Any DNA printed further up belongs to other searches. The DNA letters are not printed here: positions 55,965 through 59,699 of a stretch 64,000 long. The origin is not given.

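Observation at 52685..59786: Complete class II lanthipeptide gene cluster with Gram-negative (CvaAB-like) export in an alphaproteobacterial genome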

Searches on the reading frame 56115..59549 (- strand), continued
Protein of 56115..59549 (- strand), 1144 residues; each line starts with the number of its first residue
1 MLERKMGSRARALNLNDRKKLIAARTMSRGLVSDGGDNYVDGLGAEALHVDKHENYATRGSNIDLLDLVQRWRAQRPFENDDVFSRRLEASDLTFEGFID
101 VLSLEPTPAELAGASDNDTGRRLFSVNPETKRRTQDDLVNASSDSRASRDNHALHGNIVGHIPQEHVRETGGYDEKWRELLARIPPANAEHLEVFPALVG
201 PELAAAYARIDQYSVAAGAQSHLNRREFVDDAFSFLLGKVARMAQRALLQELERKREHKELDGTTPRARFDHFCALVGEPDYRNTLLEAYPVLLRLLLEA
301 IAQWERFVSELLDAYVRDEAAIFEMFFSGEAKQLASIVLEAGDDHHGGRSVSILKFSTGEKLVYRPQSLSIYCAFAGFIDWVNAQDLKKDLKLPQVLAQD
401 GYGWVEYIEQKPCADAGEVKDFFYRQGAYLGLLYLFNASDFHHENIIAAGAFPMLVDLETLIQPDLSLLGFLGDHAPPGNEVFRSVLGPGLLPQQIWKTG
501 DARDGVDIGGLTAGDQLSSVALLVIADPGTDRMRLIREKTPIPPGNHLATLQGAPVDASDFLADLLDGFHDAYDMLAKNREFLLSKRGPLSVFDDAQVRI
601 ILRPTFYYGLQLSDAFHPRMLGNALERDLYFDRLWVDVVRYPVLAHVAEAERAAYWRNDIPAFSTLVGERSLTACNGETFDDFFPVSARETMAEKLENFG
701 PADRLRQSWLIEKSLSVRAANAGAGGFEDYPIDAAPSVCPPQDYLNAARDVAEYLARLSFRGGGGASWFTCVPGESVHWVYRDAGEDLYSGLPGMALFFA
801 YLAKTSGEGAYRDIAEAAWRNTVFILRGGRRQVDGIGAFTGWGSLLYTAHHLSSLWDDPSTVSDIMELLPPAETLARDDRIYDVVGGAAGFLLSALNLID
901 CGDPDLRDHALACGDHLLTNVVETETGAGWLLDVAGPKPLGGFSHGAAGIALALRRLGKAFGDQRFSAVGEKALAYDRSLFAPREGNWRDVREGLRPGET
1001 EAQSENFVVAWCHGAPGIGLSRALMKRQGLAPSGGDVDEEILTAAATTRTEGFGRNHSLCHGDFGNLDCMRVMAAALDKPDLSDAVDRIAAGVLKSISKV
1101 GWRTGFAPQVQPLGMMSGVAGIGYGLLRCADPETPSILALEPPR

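Call 52: search_solved_structures(query=window:56115-59534:-, max_evalue=1e-10, show_alignments=1)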
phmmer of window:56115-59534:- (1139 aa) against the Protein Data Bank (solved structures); distinct sequences matched with E-value up to 1e-10: 2.
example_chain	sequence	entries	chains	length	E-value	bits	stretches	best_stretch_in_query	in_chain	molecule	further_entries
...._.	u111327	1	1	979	2e-105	356.9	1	215-1138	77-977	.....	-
5dzt_A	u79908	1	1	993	4.7e-49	170.2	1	200-843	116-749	CylM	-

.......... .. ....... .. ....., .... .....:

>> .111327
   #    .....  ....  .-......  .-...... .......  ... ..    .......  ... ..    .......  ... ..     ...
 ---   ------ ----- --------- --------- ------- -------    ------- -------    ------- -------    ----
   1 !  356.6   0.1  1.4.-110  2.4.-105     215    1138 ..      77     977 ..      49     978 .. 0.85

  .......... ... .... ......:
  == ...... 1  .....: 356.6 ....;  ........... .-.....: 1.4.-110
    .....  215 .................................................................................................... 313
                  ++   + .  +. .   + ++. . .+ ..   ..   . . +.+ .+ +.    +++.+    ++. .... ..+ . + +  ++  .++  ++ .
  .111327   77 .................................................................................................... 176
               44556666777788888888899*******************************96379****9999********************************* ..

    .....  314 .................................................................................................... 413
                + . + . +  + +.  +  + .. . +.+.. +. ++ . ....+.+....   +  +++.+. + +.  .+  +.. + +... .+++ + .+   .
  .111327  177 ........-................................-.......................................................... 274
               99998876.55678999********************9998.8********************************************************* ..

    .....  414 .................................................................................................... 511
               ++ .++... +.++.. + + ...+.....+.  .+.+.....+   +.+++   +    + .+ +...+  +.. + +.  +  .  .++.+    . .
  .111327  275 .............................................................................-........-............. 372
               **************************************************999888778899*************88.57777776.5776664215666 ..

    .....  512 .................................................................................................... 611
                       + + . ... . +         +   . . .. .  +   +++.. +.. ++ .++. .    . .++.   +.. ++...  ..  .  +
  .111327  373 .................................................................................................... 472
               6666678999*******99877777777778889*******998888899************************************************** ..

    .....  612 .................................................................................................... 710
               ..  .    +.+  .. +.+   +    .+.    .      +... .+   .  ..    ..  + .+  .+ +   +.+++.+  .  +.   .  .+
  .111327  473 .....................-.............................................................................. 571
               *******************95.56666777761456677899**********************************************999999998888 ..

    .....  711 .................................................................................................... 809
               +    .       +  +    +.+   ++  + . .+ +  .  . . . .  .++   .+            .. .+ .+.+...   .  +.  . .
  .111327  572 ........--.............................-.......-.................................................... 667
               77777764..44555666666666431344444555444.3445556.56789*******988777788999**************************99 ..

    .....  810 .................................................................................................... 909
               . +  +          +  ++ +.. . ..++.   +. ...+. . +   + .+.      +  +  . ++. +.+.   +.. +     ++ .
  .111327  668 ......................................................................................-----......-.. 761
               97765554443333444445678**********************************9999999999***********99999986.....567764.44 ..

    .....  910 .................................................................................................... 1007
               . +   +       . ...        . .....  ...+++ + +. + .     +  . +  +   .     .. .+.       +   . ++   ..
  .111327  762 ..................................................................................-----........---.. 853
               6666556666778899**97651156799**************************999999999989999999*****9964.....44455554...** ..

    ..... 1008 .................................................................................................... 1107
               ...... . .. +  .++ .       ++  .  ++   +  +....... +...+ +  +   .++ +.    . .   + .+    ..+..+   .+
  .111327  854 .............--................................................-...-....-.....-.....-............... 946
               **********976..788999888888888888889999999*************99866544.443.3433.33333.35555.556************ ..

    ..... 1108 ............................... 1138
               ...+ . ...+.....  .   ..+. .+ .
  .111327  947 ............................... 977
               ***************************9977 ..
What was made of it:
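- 56115..59534 (-): LanM class II lanthipeptide synthetase (1139 aa): dehydratase plus LanC-like cyclase. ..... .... E 2e-105, with WCHGAPG and SLCHG aligned (call 52).
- On Class II (LanM) lanthipeptide gene cluster: WCHGAPG and SLCHG align with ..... (call 52).
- Closest known: Lichenicidin beta / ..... and the mersacidin-lichenicidin class II lantibiotics. Same: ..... (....) is the best solved-structure match of the LanM (E 2e-105, call 52).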

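Call 55: find_related_loci(query=A1, collection=metagenome_contigs, flank=10000)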
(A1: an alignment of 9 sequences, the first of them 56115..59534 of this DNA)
Query A1 (1139 aa) in metagenome_contigs; peptide patterns used: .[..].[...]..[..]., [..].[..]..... (x = any residue, [..] = any of these).
600 stretches matched a pattern (row limit reached: there are more); 480 encode a relative of the query (tblastn E <= 1e-3); the best 80 are kept; 80 distinct loci.
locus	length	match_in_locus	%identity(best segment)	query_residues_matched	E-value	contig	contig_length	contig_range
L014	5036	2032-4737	39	238-1138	0e+0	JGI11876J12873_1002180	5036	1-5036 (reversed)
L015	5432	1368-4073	39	238-1138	0e+0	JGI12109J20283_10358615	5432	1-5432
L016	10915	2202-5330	36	64-1139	0e+0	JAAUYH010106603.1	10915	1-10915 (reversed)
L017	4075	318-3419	35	64-1138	0e+0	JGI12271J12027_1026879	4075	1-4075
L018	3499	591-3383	37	205-1139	0e+0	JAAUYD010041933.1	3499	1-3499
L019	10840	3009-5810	37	225-1138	0e+0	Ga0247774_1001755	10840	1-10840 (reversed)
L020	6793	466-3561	35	64-1138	0e+0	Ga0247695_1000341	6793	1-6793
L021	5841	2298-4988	39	241-1138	0e+0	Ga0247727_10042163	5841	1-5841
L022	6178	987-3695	37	238-1139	0e+0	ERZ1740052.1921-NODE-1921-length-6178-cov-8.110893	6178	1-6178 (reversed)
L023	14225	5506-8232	38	234-1138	0e+0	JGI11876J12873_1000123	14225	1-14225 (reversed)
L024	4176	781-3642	37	185-1138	0e+0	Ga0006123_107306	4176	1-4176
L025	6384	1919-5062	35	53-1138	0e+0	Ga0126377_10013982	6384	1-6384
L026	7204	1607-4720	35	67-1139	0e+0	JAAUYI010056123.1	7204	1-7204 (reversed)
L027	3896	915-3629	38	237-1139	0e+0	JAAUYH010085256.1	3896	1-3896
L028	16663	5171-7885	37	237-1139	2e-178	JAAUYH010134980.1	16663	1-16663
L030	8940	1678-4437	39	221-1139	4e-177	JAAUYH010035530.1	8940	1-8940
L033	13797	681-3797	36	64-1139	1e-175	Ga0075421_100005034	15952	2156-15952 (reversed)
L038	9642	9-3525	38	274-1139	3e-172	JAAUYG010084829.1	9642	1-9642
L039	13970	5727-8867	36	65-1139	1e-171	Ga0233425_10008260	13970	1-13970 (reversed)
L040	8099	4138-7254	38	64-1139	2e-171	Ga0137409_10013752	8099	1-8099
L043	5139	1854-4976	34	64-1139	3e-174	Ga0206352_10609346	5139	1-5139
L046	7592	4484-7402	33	176-1139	2e-169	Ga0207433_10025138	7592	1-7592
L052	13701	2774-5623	38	193-1139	3e-166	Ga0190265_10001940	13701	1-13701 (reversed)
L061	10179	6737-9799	36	64-1139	7e-164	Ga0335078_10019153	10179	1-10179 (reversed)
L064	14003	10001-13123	33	64-1139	5e-163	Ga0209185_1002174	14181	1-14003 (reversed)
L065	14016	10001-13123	33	64-1139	5e-163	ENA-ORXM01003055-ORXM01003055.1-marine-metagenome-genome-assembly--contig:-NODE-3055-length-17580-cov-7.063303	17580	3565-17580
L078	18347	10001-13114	35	65-1139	3e-164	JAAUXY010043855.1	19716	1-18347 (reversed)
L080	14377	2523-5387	37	183-1139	3e-160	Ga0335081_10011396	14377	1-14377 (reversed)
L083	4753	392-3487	36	64-1139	2e-164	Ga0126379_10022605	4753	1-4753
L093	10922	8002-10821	37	180-1139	9e-157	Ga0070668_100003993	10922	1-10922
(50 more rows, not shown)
